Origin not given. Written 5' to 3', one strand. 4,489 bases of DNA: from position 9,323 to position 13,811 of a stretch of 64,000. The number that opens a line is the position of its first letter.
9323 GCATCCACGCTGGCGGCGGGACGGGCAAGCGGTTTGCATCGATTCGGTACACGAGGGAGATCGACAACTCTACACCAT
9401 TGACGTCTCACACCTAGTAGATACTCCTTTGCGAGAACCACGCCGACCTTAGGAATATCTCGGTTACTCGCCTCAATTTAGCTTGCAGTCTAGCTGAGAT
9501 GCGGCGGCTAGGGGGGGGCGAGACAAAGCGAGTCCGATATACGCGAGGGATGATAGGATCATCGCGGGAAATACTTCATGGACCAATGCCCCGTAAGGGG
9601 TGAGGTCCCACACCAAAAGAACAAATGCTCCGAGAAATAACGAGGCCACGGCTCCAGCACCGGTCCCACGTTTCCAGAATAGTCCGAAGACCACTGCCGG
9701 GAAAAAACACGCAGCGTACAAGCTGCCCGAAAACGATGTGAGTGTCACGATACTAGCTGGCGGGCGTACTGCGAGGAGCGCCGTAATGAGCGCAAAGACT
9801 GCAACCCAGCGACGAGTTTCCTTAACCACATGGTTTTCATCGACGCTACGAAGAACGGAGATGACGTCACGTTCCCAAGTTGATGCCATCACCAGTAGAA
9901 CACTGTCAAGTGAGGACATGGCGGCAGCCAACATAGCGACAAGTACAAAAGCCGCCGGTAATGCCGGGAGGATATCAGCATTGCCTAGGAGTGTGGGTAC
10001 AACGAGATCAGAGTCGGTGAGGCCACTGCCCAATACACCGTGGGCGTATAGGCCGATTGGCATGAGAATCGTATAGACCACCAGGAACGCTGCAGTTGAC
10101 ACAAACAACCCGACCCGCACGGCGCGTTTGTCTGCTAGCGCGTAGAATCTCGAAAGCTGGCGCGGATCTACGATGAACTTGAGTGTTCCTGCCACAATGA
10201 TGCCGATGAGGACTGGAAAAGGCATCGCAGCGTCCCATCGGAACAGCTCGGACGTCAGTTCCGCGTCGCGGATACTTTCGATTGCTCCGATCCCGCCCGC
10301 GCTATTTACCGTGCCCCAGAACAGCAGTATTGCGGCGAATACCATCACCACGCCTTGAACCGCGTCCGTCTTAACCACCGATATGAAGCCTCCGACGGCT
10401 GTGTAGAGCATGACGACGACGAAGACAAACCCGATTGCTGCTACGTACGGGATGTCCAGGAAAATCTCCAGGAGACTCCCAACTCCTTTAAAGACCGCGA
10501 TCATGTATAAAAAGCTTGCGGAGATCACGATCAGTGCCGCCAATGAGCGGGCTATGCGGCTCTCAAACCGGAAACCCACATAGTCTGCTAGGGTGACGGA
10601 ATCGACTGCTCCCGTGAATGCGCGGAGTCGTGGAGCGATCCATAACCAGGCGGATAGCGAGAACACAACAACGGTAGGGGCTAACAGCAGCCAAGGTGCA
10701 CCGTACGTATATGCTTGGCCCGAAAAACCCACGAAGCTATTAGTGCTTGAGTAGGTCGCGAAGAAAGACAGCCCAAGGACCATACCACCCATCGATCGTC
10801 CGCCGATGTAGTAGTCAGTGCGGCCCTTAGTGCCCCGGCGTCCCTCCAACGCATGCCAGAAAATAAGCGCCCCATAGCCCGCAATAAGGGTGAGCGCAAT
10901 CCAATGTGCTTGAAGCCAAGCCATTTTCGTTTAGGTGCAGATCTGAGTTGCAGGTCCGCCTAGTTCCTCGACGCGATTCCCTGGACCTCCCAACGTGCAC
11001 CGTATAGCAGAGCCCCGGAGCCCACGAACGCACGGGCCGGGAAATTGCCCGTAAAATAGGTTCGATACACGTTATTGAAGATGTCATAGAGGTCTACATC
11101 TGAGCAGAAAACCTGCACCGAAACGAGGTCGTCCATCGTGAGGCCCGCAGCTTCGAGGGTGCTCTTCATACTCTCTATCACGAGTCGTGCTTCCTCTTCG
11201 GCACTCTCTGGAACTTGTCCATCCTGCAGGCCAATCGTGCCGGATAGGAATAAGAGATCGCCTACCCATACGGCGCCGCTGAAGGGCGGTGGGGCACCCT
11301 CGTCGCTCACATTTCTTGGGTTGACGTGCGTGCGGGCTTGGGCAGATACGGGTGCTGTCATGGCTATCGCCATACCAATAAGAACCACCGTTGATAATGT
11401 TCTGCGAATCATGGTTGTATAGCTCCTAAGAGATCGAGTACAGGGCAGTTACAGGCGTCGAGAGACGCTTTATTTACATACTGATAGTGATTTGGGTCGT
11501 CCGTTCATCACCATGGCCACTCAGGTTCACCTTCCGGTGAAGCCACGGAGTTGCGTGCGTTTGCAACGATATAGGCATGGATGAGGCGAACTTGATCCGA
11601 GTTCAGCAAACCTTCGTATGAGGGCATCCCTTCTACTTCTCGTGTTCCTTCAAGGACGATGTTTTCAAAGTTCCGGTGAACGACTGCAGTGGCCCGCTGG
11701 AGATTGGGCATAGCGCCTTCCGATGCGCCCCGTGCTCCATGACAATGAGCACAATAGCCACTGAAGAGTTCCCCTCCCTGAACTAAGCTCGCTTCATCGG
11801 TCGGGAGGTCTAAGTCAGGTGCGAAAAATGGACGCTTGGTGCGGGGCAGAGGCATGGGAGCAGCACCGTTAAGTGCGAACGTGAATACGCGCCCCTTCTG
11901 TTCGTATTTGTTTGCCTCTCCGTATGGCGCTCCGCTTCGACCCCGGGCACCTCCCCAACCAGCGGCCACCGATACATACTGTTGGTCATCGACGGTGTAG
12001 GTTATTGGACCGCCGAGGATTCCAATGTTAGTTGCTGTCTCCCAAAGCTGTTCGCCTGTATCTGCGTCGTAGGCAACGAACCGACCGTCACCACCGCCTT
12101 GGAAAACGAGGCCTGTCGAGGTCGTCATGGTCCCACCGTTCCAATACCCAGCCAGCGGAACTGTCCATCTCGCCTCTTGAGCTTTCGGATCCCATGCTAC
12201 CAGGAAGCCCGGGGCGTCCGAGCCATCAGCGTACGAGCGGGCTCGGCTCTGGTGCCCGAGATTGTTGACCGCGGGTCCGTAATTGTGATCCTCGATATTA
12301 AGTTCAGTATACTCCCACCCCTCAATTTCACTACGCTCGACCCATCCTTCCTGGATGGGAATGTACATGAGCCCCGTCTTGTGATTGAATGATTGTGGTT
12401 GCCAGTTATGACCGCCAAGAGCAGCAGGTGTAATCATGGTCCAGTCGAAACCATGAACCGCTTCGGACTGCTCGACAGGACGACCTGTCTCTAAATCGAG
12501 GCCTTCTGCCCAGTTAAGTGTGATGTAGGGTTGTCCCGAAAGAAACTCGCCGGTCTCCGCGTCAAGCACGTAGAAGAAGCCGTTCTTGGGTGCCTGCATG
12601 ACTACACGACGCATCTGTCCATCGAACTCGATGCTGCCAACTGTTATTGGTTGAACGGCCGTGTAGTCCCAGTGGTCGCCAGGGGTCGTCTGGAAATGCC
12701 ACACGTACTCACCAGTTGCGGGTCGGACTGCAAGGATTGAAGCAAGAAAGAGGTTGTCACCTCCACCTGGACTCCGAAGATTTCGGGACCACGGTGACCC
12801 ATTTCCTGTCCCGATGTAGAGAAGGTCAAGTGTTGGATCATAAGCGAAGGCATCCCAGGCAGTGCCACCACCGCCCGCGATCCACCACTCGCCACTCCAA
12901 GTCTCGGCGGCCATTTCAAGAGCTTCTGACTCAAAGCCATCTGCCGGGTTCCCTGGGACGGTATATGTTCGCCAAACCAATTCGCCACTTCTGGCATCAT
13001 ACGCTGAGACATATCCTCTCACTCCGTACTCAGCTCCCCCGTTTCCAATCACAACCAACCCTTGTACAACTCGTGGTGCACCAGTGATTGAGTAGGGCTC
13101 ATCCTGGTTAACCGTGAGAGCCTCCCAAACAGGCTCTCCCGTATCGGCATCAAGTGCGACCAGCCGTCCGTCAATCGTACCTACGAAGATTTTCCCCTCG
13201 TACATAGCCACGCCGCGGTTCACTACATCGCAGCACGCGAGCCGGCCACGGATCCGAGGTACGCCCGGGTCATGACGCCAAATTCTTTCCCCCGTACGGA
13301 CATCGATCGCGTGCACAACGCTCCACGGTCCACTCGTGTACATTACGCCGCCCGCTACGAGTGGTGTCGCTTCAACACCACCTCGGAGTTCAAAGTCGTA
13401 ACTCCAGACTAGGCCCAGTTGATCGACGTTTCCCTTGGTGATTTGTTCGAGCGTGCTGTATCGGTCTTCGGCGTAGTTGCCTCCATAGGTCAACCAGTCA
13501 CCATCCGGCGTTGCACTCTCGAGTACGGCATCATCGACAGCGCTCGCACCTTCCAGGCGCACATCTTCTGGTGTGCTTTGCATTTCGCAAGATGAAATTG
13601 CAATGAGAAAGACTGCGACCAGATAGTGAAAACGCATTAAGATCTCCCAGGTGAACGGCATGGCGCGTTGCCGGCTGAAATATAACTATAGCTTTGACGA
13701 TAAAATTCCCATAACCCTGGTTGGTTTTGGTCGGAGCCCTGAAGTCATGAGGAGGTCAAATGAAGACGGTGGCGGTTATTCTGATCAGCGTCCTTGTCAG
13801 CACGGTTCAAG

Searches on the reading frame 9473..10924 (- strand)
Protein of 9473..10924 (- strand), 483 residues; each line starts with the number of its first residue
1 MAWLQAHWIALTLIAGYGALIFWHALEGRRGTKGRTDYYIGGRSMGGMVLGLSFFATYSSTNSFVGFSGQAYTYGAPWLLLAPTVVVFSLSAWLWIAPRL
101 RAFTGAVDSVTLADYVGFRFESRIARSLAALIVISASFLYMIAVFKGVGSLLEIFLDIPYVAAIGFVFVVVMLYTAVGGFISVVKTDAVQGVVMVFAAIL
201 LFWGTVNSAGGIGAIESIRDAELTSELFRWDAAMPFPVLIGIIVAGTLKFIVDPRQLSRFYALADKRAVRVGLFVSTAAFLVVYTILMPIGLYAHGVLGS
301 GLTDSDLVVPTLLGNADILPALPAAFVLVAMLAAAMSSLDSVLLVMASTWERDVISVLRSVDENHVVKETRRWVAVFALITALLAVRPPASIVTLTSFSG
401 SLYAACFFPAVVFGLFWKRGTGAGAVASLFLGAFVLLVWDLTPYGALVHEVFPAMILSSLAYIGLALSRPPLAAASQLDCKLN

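Call 59: search_protein_families(library=pfam, proteins=[window:9473-10924:-], max_evalue=0.000001)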
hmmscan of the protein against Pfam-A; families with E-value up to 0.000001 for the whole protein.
window:9473-10924:- (483 aa): 1 family
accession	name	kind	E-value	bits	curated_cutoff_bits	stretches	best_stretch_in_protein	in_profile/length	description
PF00474.23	SSF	-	2.5e-61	208.2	22.8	1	38-432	1-406/406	Sodium:solute symporter family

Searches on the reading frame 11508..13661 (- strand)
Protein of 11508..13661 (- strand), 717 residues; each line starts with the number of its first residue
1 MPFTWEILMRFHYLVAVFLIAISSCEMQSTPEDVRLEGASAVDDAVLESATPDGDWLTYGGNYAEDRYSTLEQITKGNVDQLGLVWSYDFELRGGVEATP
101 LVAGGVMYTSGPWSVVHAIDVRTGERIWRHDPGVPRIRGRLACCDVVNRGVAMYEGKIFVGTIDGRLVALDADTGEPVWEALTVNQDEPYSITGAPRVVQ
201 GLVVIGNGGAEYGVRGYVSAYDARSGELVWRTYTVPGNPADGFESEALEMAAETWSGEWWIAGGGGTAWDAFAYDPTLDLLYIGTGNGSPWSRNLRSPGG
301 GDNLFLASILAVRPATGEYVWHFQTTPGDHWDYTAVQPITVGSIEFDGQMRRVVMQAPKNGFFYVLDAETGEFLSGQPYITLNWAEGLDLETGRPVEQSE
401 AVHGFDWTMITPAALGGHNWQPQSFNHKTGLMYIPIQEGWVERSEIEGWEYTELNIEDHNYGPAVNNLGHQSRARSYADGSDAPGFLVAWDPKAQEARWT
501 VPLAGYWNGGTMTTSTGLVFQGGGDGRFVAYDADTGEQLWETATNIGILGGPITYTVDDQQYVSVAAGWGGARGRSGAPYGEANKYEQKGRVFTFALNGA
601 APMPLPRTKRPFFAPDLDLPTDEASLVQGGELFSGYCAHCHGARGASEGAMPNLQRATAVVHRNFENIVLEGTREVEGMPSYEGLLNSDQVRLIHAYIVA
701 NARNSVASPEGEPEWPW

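Call 59: search_protein_families(library=pfam, proteins=[window:11508-13661:-], max_evalue=0.000001)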
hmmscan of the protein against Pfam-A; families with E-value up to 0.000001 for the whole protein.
window:11508-13661:- (717 aa): 4 families
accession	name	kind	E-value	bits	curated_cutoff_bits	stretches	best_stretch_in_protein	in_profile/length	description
PF01011.28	PQQ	-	2e-75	255.1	26.7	2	56-373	1-334/595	Glucose/ethanol/alcohol dehydrogenase, beta-propeller domain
PF13360.13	PQQ_2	-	9.6e-26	91.3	27.6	2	114-303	3-154/233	Outer membrane protein assembly factor BamB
PF13570.13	Beta-prop_ACSF4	-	3.4e-11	43.6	133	0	94-232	3-129/329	Beta-alanine-activating enzyme, beta-propeller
PF13442.11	Cytochrome_CBB3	-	6.1e-08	33.3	27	1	628-698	5-68/68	Cytochrome C oxidase, cbb3-type, subunit III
